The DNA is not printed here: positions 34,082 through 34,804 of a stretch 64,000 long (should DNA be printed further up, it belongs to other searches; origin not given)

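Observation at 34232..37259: Candidate new system: soluble TPR histidine kinase -> receiver-DUF5678 -> retropepsin-like protease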

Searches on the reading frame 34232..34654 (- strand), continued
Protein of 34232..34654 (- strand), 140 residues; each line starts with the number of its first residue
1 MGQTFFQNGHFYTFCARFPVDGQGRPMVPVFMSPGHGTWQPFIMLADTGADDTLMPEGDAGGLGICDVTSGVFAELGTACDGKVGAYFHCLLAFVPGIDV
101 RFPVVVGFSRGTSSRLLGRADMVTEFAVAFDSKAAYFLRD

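Call 87: search_protein_families(library=padloc, proteins=[L016:1749-2894:-, L016:2941-3942:-, L016:5516-7069:+, L053:3722-4357:+, L018:1739-2416:+, L018:3547-4230:+, L020:2886-3530:+], max_evalue=0.001)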
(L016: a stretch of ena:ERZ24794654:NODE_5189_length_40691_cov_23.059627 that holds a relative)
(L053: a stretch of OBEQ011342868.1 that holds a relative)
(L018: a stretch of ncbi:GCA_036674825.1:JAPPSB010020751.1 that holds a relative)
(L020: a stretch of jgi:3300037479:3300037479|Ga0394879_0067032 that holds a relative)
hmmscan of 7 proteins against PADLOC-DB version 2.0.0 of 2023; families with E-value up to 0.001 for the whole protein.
L016:1749-2894:- (381 aa): 1 family
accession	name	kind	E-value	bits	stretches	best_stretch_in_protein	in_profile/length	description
PDLC03456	REase_II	-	0.00077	16.6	0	349-369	349-369/387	Type II restriction enzyme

L016:2941-3942:- (333 aa): 62 families (the best 25 are shown)
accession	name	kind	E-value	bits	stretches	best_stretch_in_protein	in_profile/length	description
PDLC03350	MTase_II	-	4e-104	346.4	1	53-330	8-294/312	Type II methyltransferase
PDLC03353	MTase_II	-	5.7e-65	217.4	1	96-331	9-250/260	Type II methyltransferase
PDLC03387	MTase_II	-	2.3e-32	110.3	2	181-331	132-275/289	Type II methyltransferase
PDLC03259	MTase_II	-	5.3e-32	109.2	1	109-332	15-256/423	Type II methyltransferase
PDLC03260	MTase_II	-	8.4e-32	108.4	2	189-329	172-305/349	Type II methyltransferase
PDLC03371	MTase_II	-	1.4e-30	104.7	1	98-331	12-252/260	Type II methyltransferase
PDLC03246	MTase_II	-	3e-29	100.3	1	100-326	116-361/376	Type II methyltransferase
PDLC03283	MTase_II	-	9.5e-29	98.7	1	134-331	59-271/352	Type II methyltransferase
PDLC03299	MTase_II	-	8.7e-28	95.6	2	258-331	181-257/296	Type II methyltransferase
PDLC03295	MTase_II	-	3.5e-25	87.1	1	96-329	3-264/292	Type II methyltransferase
PDLC03230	MTase_II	-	2.6e-21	74.3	1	96-330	35-281/360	Type II methyltransferase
PDLC03276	MTase_II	-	2.1e-20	71.4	1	108-324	155-393/404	Type II methyltransferase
PDLC03363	MTase_II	-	1.8e-19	68.3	1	243-329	27-116/294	Type II methyltransferase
PDLC03320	MTase_II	-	2.2e-19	67.7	2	251-329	194-272/289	Type II methyltransferase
PDLC03228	MTase_II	-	1.5e-17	62.2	1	269-329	143-203/227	Type II methyltransferase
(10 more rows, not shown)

L016:5516-7069:+ (517 aa): 0 families

L053:3722-4357:+ (211 aa): 0 families

L018:1739-2416:+ (225 aa): 0 families

L018:3547-4230:+ (227 aa): 0 families

L020:2886-3530:+ (214 aa): 0 families
